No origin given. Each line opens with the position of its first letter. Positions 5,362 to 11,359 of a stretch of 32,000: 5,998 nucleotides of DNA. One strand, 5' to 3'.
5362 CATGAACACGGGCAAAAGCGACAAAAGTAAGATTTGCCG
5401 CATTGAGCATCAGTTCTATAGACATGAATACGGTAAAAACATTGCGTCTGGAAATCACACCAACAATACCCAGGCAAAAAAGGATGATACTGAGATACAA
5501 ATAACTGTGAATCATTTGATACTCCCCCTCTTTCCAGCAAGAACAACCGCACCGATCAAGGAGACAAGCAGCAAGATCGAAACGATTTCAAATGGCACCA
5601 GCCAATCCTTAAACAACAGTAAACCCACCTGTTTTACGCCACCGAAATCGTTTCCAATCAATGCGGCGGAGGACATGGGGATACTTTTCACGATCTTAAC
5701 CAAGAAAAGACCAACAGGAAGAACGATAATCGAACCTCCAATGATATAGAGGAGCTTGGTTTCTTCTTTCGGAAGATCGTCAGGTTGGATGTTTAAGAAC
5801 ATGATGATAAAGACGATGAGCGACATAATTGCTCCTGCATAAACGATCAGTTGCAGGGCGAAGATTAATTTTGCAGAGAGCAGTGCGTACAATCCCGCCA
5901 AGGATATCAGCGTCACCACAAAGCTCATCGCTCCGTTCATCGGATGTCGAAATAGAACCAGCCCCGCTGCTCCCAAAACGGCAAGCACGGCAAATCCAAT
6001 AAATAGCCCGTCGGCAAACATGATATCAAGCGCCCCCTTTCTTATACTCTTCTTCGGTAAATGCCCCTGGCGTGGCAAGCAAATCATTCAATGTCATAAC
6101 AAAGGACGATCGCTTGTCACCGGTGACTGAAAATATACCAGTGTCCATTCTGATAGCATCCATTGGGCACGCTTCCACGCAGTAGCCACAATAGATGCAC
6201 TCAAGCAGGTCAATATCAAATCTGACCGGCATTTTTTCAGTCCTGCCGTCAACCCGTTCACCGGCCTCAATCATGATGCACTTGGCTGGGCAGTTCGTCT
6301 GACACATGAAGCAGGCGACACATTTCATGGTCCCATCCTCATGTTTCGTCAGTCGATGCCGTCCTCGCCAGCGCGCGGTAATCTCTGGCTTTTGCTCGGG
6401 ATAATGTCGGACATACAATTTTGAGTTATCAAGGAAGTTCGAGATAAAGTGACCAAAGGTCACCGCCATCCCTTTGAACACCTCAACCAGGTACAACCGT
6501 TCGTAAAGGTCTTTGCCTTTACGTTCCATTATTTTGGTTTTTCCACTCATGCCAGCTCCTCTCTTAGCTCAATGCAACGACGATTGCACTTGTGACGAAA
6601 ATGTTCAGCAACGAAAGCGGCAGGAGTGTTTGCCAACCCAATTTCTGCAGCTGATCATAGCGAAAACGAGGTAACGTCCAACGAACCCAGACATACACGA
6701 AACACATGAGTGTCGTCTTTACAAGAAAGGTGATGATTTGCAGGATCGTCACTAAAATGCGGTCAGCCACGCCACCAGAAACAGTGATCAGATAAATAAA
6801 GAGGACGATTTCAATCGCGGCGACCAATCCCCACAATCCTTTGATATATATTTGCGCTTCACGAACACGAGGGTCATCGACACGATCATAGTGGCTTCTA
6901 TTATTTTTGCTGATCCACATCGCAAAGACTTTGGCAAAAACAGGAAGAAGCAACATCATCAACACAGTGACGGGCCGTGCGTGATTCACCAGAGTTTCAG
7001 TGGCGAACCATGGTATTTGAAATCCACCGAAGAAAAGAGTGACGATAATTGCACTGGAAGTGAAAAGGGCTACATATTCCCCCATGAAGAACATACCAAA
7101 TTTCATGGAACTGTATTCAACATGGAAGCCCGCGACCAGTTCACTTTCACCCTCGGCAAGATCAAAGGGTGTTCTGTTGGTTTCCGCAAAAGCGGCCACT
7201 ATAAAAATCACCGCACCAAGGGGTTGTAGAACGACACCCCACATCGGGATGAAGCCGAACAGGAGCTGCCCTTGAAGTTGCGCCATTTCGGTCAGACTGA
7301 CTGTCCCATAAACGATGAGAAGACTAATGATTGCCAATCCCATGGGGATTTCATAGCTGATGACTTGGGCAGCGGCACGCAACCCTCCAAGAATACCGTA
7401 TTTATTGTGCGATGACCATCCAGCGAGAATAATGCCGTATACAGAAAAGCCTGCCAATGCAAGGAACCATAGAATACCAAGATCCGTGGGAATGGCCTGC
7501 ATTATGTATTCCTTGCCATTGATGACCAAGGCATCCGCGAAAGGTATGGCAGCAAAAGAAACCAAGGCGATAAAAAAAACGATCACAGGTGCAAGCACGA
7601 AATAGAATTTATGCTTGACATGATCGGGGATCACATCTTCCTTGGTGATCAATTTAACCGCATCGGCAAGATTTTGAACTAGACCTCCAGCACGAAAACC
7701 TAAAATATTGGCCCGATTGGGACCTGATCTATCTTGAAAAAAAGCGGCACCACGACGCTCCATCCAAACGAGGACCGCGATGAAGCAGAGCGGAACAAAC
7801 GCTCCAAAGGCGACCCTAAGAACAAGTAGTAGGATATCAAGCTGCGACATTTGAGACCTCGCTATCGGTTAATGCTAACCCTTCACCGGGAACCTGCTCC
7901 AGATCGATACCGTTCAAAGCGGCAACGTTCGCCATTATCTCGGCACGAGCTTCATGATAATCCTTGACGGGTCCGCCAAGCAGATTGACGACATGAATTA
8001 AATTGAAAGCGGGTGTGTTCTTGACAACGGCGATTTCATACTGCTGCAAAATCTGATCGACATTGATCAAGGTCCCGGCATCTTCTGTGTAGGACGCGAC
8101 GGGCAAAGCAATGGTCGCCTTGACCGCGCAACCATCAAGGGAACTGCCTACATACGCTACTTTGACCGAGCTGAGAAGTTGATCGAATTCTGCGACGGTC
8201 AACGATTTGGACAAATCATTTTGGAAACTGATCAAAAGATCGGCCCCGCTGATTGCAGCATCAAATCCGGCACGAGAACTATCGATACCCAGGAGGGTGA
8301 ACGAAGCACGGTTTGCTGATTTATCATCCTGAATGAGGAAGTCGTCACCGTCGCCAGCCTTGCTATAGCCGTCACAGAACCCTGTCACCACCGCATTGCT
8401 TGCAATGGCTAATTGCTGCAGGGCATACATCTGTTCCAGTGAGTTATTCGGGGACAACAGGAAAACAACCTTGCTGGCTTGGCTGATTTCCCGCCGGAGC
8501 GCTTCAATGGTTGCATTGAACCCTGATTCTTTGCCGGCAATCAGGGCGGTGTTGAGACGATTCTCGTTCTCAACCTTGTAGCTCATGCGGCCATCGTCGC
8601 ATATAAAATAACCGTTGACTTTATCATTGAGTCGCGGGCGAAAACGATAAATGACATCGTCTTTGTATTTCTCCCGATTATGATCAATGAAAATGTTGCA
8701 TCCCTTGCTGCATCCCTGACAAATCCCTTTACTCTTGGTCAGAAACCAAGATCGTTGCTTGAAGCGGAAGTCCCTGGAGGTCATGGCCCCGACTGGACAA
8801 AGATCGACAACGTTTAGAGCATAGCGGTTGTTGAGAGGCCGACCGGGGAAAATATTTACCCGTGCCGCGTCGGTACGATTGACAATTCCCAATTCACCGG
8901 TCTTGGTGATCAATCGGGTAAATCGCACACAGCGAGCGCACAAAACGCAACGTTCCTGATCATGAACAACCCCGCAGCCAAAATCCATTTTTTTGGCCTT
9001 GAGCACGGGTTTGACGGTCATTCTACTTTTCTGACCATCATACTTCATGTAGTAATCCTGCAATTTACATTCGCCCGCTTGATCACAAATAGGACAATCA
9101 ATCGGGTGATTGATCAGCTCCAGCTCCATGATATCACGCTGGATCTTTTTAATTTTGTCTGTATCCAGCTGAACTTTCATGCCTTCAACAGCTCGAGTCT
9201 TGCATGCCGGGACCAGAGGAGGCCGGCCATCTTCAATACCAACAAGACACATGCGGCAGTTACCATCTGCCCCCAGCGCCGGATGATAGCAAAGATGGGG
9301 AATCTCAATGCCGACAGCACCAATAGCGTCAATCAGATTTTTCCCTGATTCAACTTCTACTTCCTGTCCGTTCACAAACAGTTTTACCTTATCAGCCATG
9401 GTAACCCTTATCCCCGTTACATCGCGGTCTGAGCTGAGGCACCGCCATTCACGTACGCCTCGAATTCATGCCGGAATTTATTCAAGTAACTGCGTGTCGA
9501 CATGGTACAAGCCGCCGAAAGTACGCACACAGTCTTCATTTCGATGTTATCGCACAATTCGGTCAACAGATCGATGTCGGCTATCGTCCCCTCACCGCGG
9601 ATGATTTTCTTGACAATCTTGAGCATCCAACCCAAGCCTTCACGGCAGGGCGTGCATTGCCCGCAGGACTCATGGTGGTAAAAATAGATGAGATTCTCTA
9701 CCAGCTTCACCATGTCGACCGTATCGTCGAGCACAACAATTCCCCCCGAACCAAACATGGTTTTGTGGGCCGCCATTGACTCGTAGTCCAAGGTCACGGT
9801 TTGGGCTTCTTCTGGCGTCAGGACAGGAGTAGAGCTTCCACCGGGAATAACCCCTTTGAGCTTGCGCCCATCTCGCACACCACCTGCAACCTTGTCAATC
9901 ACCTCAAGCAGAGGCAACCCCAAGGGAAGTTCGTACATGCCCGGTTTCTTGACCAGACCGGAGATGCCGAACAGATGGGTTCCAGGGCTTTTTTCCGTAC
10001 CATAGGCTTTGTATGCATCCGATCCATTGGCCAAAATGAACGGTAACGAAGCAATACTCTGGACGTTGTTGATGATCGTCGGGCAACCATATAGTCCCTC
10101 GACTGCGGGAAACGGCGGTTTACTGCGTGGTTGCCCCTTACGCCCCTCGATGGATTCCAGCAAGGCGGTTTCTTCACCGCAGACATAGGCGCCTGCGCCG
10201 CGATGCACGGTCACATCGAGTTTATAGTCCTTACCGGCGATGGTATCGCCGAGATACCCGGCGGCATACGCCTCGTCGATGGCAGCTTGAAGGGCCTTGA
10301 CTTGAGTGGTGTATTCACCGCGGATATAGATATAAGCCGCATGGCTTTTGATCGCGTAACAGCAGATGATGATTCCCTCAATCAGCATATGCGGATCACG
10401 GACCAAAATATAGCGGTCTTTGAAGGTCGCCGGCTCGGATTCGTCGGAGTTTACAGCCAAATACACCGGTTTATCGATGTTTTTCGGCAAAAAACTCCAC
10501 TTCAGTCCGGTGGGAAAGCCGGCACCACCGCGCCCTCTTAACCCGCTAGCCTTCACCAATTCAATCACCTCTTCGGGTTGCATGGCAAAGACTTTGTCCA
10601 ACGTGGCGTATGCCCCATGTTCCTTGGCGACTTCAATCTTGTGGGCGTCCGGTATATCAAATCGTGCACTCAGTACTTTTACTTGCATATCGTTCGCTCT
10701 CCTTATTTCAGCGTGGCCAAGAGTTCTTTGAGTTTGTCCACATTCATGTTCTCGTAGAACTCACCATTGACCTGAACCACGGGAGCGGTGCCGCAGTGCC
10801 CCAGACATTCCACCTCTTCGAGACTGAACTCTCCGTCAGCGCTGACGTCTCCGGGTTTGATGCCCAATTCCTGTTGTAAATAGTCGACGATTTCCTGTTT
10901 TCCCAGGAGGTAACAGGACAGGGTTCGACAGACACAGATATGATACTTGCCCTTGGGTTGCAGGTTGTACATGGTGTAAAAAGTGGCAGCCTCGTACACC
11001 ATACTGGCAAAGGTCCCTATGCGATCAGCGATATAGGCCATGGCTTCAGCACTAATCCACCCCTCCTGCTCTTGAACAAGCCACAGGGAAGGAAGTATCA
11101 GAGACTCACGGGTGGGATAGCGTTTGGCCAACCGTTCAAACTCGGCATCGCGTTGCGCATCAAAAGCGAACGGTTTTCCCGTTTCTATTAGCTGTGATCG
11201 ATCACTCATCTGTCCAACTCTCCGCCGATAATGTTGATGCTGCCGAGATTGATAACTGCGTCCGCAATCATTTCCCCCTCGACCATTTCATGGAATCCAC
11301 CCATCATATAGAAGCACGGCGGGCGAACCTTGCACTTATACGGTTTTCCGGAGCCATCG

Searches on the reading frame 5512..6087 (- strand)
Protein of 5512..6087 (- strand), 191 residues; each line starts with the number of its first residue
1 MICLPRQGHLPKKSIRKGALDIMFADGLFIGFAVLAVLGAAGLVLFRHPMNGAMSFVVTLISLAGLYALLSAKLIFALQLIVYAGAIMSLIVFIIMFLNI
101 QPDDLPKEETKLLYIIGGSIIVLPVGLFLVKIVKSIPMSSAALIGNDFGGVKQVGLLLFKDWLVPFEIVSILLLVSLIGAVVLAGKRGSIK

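Call 53: search_protein_families(library=pfam, proteins=[window:5512-6087:-], max_evalue=0.00001)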
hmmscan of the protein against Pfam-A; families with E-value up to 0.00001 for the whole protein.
window:5512-6087:- (191 aa): 1 family
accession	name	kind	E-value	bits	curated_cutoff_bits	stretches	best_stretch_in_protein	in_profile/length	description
PF00499.25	Oxidored_q3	-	4.9e-30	104.6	33.2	1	40-183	2-146/146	NADH-ubiquinone/plastoquinone oxidoreductase chain 6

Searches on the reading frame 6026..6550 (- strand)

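Call 53: search_protein_families(library=pfam, proteins=[window:6026-6550:-], max_evalue=0.00001)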
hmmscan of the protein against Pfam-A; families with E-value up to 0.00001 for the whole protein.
window:6026-6550:- (174 aa): 9 families
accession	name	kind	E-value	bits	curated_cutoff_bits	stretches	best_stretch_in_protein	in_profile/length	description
PF12838.12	Fer4_7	-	1.4e-11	45.1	27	1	76-132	1-52/52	4Fe-4S dicluster domain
PF13187.11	Fer4_9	-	8.8e-10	38.9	27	1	76-133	1-52/52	4Fe-4S dicluster domain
PF13183.11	Fer4_8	-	5.3e-09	36.9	27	0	115-130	2-17/68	4Fe-4S dicluster domain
PF00037.32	Fer4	-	3.1e-08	33.6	21.1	1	113-134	3-24/24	4Fe-4S binding domain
PF14697.11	Fer4_21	-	1.8e-07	31.6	35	0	116-135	6-28/59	4Fe-4S dicluster domain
PF13484.11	Fer4_16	-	7.7e-07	30.2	30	0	117-136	1-20/66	4Fe-4S double cluster binding domain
PF13534.11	Fer4_17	-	2.8e-06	28.2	22.2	0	117-131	1-15/61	4Fe-4S dicluster domain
PF13237.11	Fer4_10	-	3.1e-06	27.5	25.5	0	75-129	7-53/53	4Fe-4S dicluster domain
PF12797.12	Fer4_2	-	5.1e-06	26.5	24.5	0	113-129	5-21/22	4Fe-4S binding domain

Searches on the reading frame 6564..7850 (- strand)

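Call 53: search_protein_families(library=pfam, proteins=[window:6564-7850:-], max_evalue=0.00001)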
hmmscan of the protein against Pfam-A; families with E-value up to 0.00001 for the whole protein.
window:6564-7850:- (428 aa): 1 family
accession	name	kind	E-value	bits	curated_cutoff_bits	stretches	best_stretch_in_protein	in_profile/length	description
PF00146.26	NADHdh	-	3.3e-103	345.6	27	2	19-314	9-267/298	NADH dehydrogenase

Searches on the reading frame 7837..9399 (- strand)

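Call 53: search_protein_families(library=pfam, proteins=[window:7837-9399:-], max_evalue=0.00001)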
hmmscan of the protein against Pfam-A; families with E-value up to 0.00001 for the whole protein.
window:7837-9399:- (520 aa): 4 families
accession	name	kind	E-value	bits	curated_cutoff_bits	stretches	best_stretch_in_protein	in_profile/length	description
PF22117.2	Fer4_Nqo3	-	5.8e-19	68.5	27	1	144-207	4-67/67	NADH-quinone oxidoreductase subunit 3, ferredoxin-like domain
PF13510.11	Fer2_4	-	4.2e-18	65.6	22.8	1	3-79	2-80/82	2Fe-2S iron-sulfur cluster binding domain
PF10588.14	NADH-G_4Fe-4S_3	-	2.5e-15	56.2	27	1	87-125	1-39/40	NADH-ubiquinone oxidoreductase-G iron-sulfur binding region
PF00111.32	Fer2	-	2.3e-07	31.1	21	1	9-60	3-52/77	2Fe-2S iron-sulfur cluster binding domain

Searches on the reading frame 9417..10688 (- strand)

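Call 53: search_protein_families(library=pfam, proteins=[window:9417-10688:-], max_evalue=0.00001)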
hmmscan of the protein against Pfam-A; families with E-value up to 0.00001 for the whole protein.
window:9417-10688:- (423 aa): 4 families
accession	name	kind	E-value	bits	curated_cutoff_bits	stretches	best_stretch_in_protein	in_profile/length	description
PF01512.22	Complex1_51K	-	3.5e-47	160.5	31.2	1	45-215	1-148/150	Nuo51 FMN-binding domain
PF10589.14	NADH_4Fe-4S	-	2.2e-28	98.4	23.5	1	329-411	2-84/85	NADH-ubiquinone oxidoreductase-F iron-sulfur binding region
PF22461.2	SLBB_2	-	1.5e-10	41.4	27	1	239-301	2-66/79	SLBB domain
PF10531.15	SLBB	-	2.8e-08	33.9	27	1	240-289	2-54/55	SLBB domain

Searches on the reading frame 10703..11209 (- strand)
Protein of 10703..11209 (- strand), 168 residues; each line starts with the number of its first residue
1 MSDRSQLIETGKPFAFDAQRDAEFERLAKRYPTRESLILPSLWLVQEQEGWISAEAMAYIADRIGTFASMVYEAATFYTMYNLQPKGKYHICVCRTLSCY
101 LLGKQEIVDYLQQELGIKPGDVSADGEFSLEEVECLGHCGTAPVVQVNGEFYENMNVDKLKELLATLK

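Call 53: search_protein_families(library=pfam, proteins=[window:10703-11209:-], max_evalue=0.00001)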
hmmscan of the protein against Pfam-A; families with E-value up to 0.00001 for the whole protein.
window:10703-11209:- (168 aa): 1 family
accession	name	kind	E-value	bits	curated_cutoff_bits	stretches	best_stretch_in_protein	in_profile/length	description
PF01257.25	2Fe-2S_thioredx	-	8.1e-54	181.9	24.8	1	25-168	2-145/145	Thioredoxin-like [2Fe-2S] ferredoxin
